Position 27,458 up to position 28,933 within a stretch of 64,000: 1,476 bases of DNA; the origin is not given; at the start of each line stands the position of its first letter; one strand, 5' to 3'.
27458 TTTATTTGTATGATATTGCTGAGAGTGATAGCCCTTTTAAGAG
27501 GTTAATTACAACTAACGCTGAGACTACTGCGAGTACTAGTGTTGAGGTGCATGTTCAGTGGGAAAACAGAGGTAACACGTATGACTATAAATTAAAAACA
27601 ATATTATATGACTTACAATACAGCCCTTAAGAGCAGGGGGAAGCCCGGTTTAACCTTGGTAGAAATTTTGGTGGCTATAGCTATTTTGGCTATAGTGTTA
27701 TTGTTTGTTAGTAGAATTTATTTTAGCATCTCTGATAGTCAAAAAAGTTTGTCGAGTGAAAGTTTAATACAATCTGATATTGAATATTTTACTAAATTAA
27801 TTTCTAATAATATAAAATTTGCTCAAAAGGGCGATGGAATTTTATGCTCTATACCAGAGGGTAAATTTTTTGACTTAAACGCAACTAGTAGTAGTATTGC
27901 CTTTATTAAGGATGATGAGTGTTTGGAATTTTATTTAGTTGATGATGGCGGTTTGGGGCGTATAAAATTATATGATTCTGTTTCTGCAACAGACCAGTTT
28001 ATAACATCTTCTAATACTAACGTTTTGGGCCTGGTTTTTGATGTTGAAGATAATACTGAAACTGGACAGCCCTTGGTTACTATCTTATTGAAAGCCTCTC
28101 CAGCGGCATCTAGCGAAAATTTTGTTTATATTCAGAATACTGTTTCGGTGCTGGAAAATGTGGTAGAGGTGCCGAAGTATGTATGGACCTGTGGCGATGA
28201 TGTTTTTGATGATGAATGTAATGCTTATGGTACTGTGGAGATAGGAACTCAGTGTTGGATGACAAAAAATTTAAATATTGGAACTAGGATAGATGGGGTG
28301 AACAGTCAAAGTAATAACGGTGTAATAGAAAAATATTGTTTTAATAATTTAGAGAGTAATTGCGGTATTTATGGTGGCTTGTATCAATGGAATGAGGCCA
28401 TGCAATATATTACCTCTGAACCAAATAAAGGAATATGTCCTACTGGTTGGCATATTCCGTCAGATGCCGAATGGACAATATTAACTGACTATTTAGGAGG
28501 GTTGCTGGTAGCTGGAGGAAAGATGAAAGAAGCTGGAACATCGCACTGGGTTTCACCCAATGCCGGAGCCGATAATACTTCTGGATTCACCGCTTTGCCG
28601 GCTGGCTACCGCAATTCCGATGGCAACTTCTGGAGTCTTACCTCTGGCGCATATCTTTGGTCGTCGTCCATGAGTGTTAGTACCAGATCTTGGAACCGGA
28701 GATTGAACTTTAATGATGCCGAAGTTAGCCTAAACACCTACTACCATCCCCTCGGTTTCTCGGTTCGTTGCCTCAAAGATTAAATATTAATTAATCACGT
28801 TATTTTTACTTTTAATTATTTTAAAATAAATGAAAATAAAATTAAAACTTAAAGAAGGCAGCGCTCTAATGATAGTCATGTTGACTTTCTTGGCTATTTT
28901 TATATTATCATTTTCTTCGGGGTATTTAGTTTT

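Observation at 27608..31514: Three pilin-like proteins end in FISUMP (Fibrobacter succinogenes major paralogous) domains encoded by GC-shifted DNA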

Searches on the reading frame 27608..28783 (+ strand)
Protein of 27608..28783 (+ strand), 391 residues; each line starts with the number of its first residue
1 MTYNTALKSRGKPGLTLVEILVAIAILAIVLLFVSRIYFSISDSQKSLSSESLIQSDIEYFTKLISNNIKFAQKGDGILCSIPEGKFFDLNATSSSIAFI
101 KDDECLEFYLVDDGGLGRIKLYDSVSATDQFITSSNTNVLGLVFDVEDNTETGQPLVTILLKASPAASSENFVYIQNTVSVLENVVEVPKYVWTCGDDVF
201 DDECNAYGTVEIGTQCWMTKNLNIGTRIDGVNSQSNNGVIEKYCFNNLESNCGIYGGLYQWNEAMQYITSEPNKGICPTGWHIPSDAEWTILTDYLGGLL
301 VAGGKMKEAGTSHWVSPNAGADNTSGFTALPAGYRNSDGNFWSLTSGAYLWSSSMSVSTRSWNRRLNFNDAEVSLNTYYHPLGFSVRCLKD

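Call 3: search_protein_families(library=ncbifam, proteins=[window:27608-28783:+], max_evalue=0.01)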
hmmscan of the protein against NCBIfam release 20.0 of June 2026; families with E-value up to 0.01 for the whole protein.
window:27608-28783:+ (391 aa): 4 families
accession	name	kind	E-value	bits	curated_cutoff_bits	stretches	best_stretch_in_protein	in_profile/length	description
TIGR02145.1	Fib_succ_major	domain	4.3e-38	131.7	41.65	1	204-391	8-176/176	FISUMP domain-containing protein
TIGR02532.1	IV_pilin_GFxxxE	domain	4.3e-05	23.2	16.3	1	14-34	3-23/24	prepilin-type N-terminal cleavage/methylation domain-containing protein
TIGR01707.1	gspI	equivalog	0.001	19.5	44.35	1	14-50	1-37/101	type II secretion system minor pseudopilin GspI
NF007848.0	PRK10557.1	equivalog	0.0023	17.3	120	1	11-70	9-68/192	prepilin peptidase-dependent protein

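Call 4: search_protein_families(library=pfam, proteins=[window:27608-28783:+], max_evalue=0.01)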
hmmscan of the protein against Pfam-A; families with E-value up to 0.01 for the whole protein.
window:27608-28783:+ (391 aa): 3 families
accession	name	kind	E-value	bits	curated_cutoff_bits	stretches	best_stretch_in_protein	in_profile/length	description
PF09603.15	Fib_succ_major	-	1.3e-35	123.8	33.9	1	210-390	1-187/187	Fibrobacter succinogenes major domain (Fib_succ_major)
PF07963.17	N_methyl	-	2.2e-06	27.4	21.2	1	13-34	5-26/27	Prokaryotic N-terminal methylation motif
PF07603.17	Lcl_C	-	0.0016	19.2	34.9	1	256-388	19-115/117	Lcl C-terminal domain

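Call 8: find_homologous_proteins(query=window:27608-28780:+, max_evalue=0.00001)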
Query window:27608-28780:+ (391 aa): 5873 proteins with E <= 0.00001 among 8000 candidates; the best 120 are listed.
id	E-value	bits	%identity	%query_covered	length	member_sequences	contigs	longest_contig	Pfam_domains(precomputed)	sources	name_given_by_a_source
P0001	2.5e-263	891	100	100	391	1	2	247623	PF09603.16,PF07963.18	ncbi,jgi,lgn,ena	-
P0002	1.5e-157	543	63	100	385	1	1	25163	PF09603.16,PF07963.18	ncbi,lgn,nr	ncbi:MAG: fibrobacter succinogenes major paralogous domain-containing protein [Patescibacteria group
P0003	9.0e-137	474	59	100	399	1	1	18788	PF09603.16,PF07963.18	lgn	-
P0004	3.5e-135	469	57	100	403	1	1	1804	PF09603.16,PF07963.18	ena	-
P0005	4.0e-130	452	60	48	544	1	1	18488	PF09603.16,PF26707.1,PF07603.18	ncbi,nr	ncbi:MAG: hypothetical protein EOM90_15910 [Alphaproteobacteria bacterium]|nr:hypothetical protein [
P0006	7.8e-127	442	52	53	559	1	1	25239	PF09603.16,PF26707.1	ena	-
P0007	3.6e-125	436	55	51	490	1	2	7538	PF09603.16,PF26707.1,PF07603.18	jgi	jgi:uncharacterized protein (TIGR02145 family)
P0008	2.7e-124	433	59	47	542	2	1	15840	PF09603.16,PF26707.1,PF07603.18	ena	-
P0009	1.2e-123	431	54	97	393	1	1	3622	PF09603.16,PF07963.18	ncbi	-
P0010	1.2e-123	431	52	57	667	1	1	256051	PF09603.16,PF26707.1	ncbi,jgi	jgi:uncharacterized protein (TIGR02145 family)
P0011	5.8e-123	429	57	51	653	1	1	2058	PF09603.16,PF26707.1,PF07603.18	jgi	jgi:uncharacterized protein (TIGR02145 family)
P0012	1.5e-122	427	47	64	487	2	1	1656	PF09603.16,PF26707.1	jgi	jgi:uncharacterized protein (TIGR02145 family)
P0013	6.6e-122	425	50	51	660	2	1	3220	PF09603.16,PF26696.1,PF26707.1,PF07603.18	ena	-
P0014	3.6e-121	423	58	53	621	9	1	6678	PF19190.7,PF09603.16,PF26707.1,PF13004.14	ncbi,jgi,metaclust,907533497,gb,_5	metaclust:\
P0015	1.5e-120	421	58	51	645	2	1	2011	PF09603.16,PF26707.1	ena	-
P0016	1.7e-119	417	51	53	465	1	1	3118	PF09603.16,PF26707.1,PF07603.18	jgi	jgi:uncharacterized protein (TIGR02145 family)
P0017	1.3e-118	415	48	53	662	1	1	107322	PF09603.16,PF26707.1,PF07603.18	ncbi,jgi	jgi:uncharacterized protein (TIGR02145 family)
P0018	1.6e-118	414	52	50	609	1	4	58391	PF09603.16,PF00404.25,PF26707.1,PF07603.18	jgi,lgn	jgi:uncharacterized protein (TIGR02145 family)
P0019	2.8e-118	413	55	50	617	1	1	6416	PF09603.16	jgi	jgi:uncharacterized protein (TIGR02145 family)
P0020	3.1e-118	413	44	64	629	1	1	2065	PF09603.16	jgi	jgi:uncharacterized protein (TIGR02145 family)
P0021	1.4e-117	411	55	48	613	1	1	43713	PF09603.16,PF00404.25,PF26707.1,PF07603.18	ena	-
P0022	1.7e-116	408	58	47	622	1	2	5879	PF09603.16,PF26707.1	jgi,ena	-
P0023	7.0e-116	406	52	50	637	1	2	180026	PF09603.16,PF26707.1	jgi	jgi:uncharacterized protein (TIGR02145 family)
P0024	7.9e-116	405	52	53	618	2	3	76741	PF09603.16,PF00404.25,PF26707.1,PF07603.18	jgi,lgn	jgi:uncharacterized protein (TIGR02145 family)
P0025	2.1e-115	404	52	53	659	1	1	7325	PF09603.16,PF26707.1,PF07603.18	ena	-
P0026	2.6e-113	397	49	53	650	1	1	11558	PF09603.16,PF26707.1,PF07603.18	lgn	-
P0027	4.6e-113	396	54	47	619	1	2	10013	PF09603.16,PF26707.1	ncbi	-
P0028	1.4e-112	395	53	51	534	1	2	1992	PF09603.16,PF26707.1,PF07603.18,PF18998.7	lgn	-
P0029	1.9e-112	394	50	53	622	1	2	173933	PF09603.16,PF00404.25,PF26707.1,PF07603.18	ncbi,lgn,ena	-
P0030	2.7e-112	394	55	51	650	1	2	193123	PF09603.16,PF26707.1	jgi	jgi:uncharacterized protein (TIGR02145 family)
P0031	6.3e-112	393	50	52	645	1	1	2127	PF09603.16,PF17963.8,PF26707.1,PF07603.18,PF00041.28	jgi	jgi:uncharacterized protein (TIGR02145 family)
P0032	3.0e-111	390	54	48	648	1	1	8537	PF09603.16,PF26707.1,PF07603.18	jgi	jgi:uncharacterized protein (TIGR02145 family)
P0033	2.2e-110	387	55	47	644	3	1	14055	PF09603.16,PF26707.1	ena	-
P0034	2.5e-110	387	52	51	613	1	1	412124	PF09603.16,PF00404.25,PF26707.1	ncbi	-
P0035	2.7e-110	387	54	48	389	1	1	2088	PF09603.16,PF26707.1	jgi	jgi:uncharacterized protein (TIGR02145 family)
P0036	4.7e-110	386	50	51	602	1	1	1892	PF09603.16,PF26696.1,PF26707.1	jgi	jgi:uncharacterized protein (TIGR02145 family)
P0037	5.8e-110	386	51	51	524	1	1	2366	PF09603.16,PF26696.1,PF26707.1,PF07603.18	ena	-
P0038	1.7e-109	385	45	68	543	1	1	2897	PF19190.7,PF09603.16,PF26707.1,PF13004.14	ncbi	-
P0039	4.5e-109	383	51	48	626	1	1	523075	PF09603.16,PF00801.27,PF26707.1,PF18911.7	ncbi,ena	-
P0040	7.6e-109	382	49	50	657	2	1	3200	PF09603.16,PF26707.1,PF07603.18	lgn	-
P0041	1.1e-108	382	53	50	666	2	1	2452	PF09603.16,PF16974.12,PF26707.1,PF07603.18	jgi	jgi:uncharacterized protein (TIGR02145 family)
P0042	1.5e-108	381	50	53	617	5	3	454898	PF09603.16,PF00404.25,PF26707.1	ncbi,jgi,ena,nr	ncbi:MAG TPA: FISUMP domain-containing protein [Bacteroidales bacterium]|nr:FISUMP domain-containing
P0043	4.2e-108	380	46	64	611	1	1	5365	PF09603.16,PF26696.1,PF26707.1,PF07603.18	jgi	jgi:uncharacterized protein (TIGR02145 family)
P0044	7.6e-108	379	48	50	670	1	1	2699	PF09603.16,PF26707.1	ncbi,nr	ncbi:MAG: hypothetical protein IH599_00425, partial [Bacteroidales bacterium]|nr:hypothetical protei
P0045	8.4e-108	379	51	47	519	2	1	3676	PF22073.3,PF09603.16,PF26707.1,PF22544.3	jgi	-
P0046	1.2e-107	378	56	47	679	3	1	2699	PF09603.16,PF26707.1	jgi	-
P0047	8.2e-107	376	56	47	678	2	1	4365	PF09603.16,PF13927.13,PF26707.1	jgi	-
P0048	2.2e-106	374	55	54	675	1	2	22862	PF09603.16,PF26707.1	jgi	-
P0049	2.1e-102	361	50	50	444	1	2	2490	PF09603.16,PF26707.1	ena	-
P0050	4.0e-102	360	46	52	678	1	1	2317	PF09603.16,PF26707.1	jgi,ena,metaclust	metaclust:\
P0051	8.2e-102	359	39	68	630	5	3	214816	PF09603.16,PF00404.25,PF26707.1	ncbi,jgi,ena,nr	ncbi:MAG TPA: FISUMP domain-containing protein [Bacteroidales bacterium]|nr:FISUMP domain-containing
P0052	1.2e-101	359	43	57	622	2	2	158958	PF09603.16,PF00404.25,PF26707.1,PF07603.18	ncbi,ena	-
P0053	5.1e-101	357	49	47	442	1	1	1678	PF09603.16,PF26707.1,PF07603.18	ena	-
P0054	7.6e-101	356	47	50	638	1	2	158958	PF09603.16,PF00404.25,PF26707.1,PF07603.18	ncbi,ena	-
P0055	1.1e-100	356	53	50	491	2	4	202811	PF09603.16,PF26707.1,PF07603.18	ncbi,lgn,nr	ncbi:MAG: hypothetical protein KBB71_00710 [Lentimicrobiaceae bacterium]|nr:hypothetical protein [Le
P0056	1.4e-99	352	42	60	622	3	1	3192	PF09603.16,PF00404.25,PF26707.1,PF07603.18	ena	-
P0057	9.6e-99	349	49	51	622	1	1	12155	PF09603.16,PF26696.1,PF26707.1,PF07603.18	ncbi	ncbi:MAG: FISUMP domain-containing protein [Bacteroidota bacterium]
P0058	2.4e-98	348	54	47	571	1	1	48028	PF09603.16,PF26707.1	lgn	-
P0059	6.0e-98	347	47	48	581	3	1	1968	PF09603.16,PF00404.25,PF26707.1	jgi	jgi:uncharacterized protein (TIGR02145 family)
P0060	8.2e-98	346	48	47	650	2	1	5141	PF09603.16,PF26707.1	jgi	-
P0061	2.0e-97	345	50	51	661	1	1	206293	PF09603.16,PF26707.1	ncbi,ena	-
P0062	2.2e-97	345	51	50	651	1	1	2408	PF09603.16,PF26707.1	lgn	-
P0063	2.7e-97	344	51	48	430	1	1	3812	PF09603.16,PF26707.1,PF07603.18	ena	-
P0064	3.9e-97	344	57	41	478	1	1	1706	PF09603.16,PF26707.1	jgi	jgi:uncharacterized protein (TIGR02145 family)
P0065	4.1e-97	344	46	48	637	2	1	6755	PF09603.16,PF00404.25,PF26707.1,PF07603.18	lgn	-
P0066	5.0e-97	343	46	68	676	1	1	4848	PF09603.16,PF26707.1,PF07603.18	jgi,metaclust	metaclust:\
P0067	6.9e-97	343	47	50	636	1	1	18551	PF09603.16,PF26707.1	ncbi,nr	ncbi:MAG: hypothetical protein NTU44_17780 [Bacteroidetes bacterium]|nr:hypothetical protein [Bacter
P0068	8.7e-97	343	58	48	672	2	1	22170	PF09603.16,PF07603.18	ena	-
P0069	1.8e-96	342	49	50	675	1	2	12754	PF09603.16,PF26707.1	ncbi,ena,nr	ncbi:MAG: fibrobacter succinogenes major paralogous domain-containing protein [Bacteroidales bacteri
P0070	2.2e-96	341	48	51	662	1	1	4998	PF09603.16,PF26707.1,PF07603.18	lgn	-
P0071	4.0e-96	341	47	48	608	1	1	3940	PF09603.16,PF26696.1,PF26707.1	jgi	-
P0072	5.7e-96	340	42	56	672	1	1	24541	PF09603.16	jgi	jgi:uncharacterized protein (TIGR02145 family)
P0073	9.1e-96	339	59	51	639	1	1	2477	PF09603.16,PF26707.1,PF07603.18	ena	-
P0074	2.7e-95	338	47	51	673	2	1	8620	PF09603.16,PF26707.1,PF07603.18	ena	-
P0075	4.0e-95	337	51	51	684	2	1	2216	PF09603.16,PF26707.1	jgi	jgi:uncharacterized protein (TIGR02145 family)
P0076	5.0e-95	337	48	53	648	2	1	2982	PF09603.16,PF26707.1,PF07603.18,PF18998.7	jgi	jgi:uncharacterized protein (TIGR02145 family)/uncharacterized repeat protein (TIGR02543 family)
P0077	7.2e-95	336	47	51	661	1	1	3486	PF09603.16,PF26707.1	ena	-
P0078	4.4e-94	334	51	48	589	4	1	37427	PF09603.16,PF26707.1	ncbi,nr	ncbi:MAG: hypothetical protein IPH20_21030 [Bacteroidales bacterium]|nr:hypothetical protein [Bacter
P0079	2.4e-93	331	45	98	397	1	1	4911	PF09603.16,PF07963.18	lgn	-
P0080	2.4e-93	331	47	47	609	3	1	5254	PF09603.16,PF26696.1,PF26707.1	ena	-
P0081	2.5e-93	331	50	55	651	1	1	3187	PF09603.16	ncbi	-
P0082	2.8e-92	328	51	51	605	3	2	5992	PF09603.16,PF00404.25,PF26707.1,PF07603.18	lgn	-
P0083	2.9e-92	328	45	56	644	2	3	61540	PF09603.16,PF00404.25,PF26707.1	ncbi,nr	ncbi:MAG: FISUMP domain-containing protein [Bacteroidales bacterium]|nr:hypothetical protein [Lentim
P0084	7.3e-92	326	38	67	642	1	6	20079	PF09603.16,PF00404.25,PF26707.1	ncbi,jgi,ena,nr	ncbi:MAG TPA: FISUMP domain-containing protein [Bacteroidales bacterium]|nr:FISUMP domain-containing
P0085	2.0e-91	325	48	47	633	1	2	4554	PF09603.16,PF26696.1,PF26707.1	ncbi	-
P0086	2.7e-91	325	48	50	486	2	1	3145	PF09603.16,PF26707.1,PF07603.18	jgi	jgi:uncharacterized protein (TIGR02145 family)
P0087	3.1e-91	324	49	47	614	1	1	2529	PF09603.16,PF26696.1,PF26707.1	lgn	-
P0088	4.4e-91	324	58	37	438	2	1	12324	PF19190.7,PF09603.16,PF26707.1,PF07603.18,PF13004.14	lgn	-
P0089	8.1e-91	323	47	55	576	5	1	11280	PF09603.16,PF26707.1,PF07603.18,PF18998.7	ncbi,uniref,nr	ncbi:hypothetical protein COT98_01805 [Candidatus Falkowbacteria bacterium CG10_big_fil_rev_8_21_14_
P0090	8.9e-91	323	50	51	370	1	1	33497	PF09603.16,PF26707.1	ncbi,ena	-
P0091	3.4e-90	321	48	47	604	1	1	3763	PF09603.16,PF26696.1,PF26707.1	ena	-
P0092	8.3e-90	320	49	45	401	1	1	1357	PF09603.16,PF26707.1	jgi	jgi:uncharacterized protein (TIGR02145 family)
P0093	2.4e-89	318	45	100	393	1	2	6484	PF09603.16,PF07963.18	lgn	-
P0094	2.6e-89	318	53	51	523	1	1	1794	PF09603.16,PF26707.1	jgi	jgi:uncharacterized protein (TIGR02145 family)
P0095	7.1e-89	317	44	100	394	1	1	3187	PF09603.16,PF07963.18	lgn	-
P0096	1.3e-88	316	51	50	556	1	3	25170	PF09603.16,PF26707.1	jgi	-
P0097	3.0e-88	315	47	54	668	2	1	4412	PF09603.16,PF00041.28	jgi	jgi:uncharacterized protein (TIGR02145 family)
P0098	3.2e-88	314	34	85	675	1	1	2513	PF09603.16,PF00404.25,PF26707.1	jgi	jgi:uncharacterized protein (TIGR02145 family)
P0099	1.1e-87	313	44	55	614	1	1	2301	PF09603.16,PF26707.1,PF07603.18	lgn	-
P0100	1.2e-87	313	47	47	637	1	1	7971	PF09603.16,PF18962.8,PF26707.1,PF07603.18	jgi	-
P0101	4.1e-87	311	47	48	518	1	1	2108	PF09603.16,PF26707.1,PF07603.18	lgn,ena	-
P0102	6.3e-87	310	42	53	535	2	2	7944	PF09603.16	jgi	-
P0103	9.5e-87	310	51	74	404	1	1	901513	PF09603.16,PF07963.18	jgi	jgi:uncharacterized protein (TIGR02145 family)/prepilin-type N-terminal cleavage/methylation domain-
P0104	9.6e-87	310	48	48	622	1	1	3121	PF09603.16,PF00404.25,PF26707.1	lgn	-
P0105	9.7e-87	310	47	46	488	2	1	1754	PF09603.16,PF26707.1,PF07603.18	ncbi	ncbi:MAG: FISUMP domain-containing protein, partial [Bacteroidales bacterium]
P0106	9.9e-87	310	45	50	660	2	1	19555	PF09603.16,PF26707.1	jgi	-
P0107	1.4e-86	309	48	51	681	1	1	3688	PF09603.16,PF26707.1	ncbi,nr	ncbi:MAG: hypothetical protein K8R74_02965 [Bacteroidales bacterium]|nr:hypothetical protein [Bacter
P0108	1.8e-85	305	47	48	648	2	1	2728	PF09603.16,PF26707.1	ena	-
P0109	2.9e-85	305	56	48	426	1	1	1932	PF09603.16,PF26707.1,PF07603.18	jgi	jgi:uncharacterized protein (TIGR02145 family)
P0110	3.5e-85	304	46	55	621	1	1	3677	PF09603.16,PF26707.1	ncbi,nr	ncbi:MAG: hypothetical protein K8R68_08205, partial [Bacteroidales bacterium]|nr:hypothetical protei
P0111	3.9e-85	304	45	47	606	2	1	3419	PF09603.16,PF26696.1,PF26707.1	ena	-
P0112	5.5e-85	304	54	51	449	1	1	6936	PF09603.16,PF26707.1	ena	-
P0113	7.5e-85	303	46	47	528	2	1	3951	PF09603.16,PF26696.1,PF26707.1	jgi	-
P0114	8.0e-85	303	45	47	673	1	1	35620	PF09603.16,PF26707.1,PF07603.18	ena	-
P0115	1.2e-84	303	38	49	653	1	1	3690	PF09603.16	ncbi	-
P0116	2.2e-84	302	51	48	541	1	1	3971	PF09603.16,PF26707.1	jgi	jgi:uncharacterized protein (TIGR02145 family)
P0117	1.7e-83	299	44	50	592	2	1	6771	PF09603.16,PF26696.1,PF26707.1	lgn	-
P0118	1.8e-83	299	47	45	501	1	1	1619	PF19190.7,PF09603.16,PF26707.1,PF13004.14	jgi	-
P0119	8.9e-83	297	40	57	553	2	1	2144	PF09603.16,PF26707.1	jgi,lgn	jgi:uncharacterized protein (TIGR02145 family)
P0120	2.2e-82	295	48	47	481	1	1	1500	PF09603.16,PF26707.1,PF07603.18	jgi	jgi:uncharacterized protein (TIGR02145 family)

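Call 12: find_encoding_contigs(protein=P0001, flank=10000, max_places=3)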
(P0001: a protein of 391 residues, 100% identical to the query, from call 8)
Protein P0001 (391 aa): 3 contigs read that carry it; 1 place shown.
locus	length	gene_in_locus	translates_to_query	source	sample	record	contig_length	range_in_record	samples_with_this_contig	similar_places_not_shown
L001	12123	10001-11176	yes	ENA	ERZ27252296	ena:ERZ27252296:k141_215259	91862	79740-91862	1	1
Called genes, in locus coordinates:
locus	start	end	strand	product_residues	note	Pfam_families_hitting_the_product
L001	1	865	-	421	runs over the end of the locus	-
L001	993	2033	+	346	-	PF11104:PilM_2, PF06723:MreB_Mbl (faint), PF14450:FtsA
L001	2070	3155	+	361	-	-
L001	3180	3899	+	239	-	-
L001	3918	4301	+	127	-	-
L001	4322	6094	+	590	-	PF05157:MshEN (weak), PF00437:T2SSE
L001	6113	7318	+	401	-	PF28597:T2SSF_N, PF00482:T2SSF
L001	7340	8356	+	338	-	PF02388:FemAB, PF13480:Acetyltransf_6, PF02388:FemAB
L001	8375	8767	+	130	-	PF02130:YbeY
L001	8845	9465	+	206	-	-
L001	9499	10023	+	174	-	-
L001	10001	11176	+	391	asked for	PF07963:N_methyl (weak), PF09603:Fib_succ_major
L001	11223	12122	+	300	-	?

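Call 13: find_encoding_contigs(protein=P0002, flank=10000, max_places=3)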
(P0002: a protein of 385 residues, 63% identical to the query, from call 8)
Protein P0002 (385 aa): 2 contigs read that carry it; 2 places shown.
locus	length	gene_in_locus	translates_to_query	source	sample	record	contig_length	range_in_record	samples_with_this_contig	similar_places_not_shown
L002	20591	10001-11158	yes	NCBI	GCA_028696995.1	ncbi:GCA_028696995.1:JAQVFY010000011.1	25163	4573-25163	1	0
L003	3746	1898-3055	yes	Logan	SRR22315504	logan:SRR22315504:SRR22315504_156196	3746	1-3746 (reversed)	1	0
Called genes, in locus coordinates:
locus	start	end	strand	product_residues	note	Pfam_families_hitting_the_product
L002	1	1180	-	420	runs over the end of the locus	-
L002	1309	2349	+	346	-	PF11104:PilM_2, PF06723:MreB_Mbl (faint), PF14450:FtsA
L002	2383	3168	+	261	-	-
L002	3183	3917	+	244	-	-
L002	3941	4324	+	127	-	-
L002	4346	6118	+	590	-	PF05157:MshEN (weak), PF00437:T2SSE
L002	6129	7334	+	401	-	PF28597:T2SSF_N (weak), PF00482:T2SSF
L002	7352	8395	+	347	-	PF02388:FemAB, PF13480:Acetyltransf_6, PF02388:FemAB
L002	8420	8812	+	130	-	PF02130:YbeY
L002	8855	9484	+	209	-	-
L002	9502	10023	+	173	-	-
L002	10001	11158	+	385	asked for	PF07963:N_methyl, PF09603:Fib_succ_major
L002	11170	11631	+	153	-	-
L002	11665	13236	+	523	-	PF07963:N_methyl, PF05345:He_PIG, PF24908:Ig_SIBA-E_2nd (faint), PF05345:He_PIG, PF09603:Fib_succ_major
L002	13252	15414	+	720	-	PF22745:Nlig-Ia, PF01653:DNA_ligase_aden, PF03120:OB_DNA_ligase, PF03119:DNA_ligase_ZBD (weak), PF12826:HHH_2 (faint), PF14520:HHH_5 (weak), PF00533:BRCT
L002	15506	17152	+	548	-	PF07963:N_methyl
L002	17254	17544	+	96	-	PF02686:GatC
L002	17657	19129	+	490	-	PF01425:Amidase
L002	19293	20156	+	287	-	PF13462:Thioredoxin_4, PF01323:DSBA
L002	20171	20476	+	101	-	-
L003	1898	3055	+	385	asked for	PF07963:N_methyl, PF09603:Fib_succ_major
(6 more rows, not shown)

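Call 23: list_cluster_members(proteins=[window:27608-28780:+, window:28830-29888:+, window:29925-31511:+])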
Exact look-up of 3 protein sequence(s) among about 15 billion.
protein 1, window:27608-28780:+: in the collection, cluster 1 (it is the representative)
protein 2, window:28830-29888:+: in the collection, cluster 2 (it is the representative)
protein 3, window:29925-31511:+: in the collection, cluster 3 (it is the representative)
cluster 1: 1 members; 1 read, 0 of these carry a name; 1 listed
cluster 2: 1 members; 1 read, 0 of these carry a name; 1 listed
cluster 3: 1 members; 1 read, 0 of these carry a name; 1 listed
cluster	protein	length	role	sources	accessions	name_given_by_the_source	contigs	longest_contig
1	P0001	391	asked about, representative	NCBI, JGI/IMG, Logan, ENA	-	-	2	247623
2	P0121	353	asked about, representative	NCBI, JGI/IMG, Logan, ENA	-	-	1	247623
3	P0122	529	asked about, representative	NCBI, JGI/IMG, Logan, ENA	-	-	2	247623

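Call 35: find_encoding_contigs(protein=P0103, flank=10000, max_places=2)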
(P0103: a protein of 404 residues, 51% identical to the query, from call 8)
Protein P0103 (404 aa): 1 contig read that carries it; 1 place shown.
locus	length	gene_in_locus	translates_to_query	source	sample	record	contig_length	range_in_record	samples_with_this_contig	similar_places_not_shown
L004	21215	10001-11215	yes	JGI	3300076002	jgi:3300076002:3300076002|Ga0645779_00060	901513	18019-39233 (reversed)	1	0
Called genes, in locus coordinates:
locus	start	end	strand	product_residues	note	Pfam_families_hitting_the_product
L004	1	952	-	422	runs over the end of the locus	-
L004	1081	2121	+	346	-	PF11104:PilM_2, PF06723:MreB_Mbl (faint), PF14450:FtsA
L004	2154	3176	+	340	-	-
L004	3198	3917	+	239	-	-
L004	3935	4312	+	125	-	-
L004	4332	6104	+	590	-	PF05157:MshEN (weak), PF00437:T2SSE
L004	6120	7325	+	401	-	PF28597:T2SSF_N, PF00482:T2SSF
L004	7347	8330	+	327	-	PF02388:FemAB, PF13480:Acetyltransf_6, PF02388:FemAB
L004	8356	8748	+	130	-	PF02130:YbeY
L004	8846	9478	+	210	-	-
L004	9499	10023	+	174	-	-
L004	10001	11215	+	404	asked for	PF07963:N_methyl (weak), PF09603:Fib_succ_major (faint)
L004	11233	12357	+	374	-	PF09603:Fib_succ_major (weak)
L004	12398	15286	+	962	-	PF09479:Flg_new (faint), PF18998:Flg_new_2, PF12810:ALK_LTK_GRD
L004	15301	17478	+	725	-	PF22745:Nlig-Ia, PF01653:DNA_ligase_aden, PF03120:OB_DNA_ligase, PF03119:DNA_ligase_ZBD (weak), PF12826:HHH_2 (faint), PF12738:PTCB-BRCT (faint), PF14520:HHH_5 (faint), PF00533:BRCT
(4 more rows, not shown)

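Call 36: find_encoding_contigs(protein=P0003, flank=10000, max_places=2)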
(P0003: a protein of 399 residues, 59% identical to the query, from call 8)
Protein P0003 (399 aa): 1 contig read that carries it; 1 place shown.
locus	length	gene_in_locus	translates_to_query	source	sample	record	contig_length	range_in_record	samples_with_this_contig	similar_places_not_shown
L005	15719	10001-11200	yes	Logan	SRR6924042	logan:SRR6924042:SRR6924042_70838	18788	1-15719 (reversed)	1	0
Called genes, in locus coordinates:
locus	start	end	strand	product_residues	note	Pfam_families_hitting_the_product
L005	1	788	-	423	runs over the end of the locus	-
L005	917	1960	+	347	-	PF11104:PilM_2, PF06723:MreB_Mbl (faint), PF14450:FtsA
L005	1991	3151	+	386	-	-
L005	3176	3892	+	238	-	-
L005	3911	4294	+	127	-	-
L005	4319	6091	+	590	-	PF05157:MshEN, PF00437:T2SSE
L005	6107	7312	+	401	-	PF28597:T2SSF_N, PF00482:T2SSF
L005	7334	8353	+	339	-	PF02388:FemAB, PF13480:Acetyltransf_6, PF02388:FemAB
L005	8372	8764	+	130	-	PF02130:YbeY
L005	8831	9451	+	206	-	-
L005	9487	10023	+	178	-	-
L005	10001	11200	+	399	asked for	PF07963:N_methyl (weak), PF09603:Fib_succ_major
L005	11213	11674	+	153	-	-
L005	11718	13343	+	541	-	PF05345:He_PIG, PF09603:Fib_succ_major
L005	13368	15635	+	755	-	PF22745:Nlig-Ia, PF01653:DNA_ligase_aden, PF03120:OB_DNA_ligase, PF03119:DNA_ligase_ZBD (weak), PF12826:HHH_2 (faint), PF14520:HHH_5 (faint), PF00533:BRCT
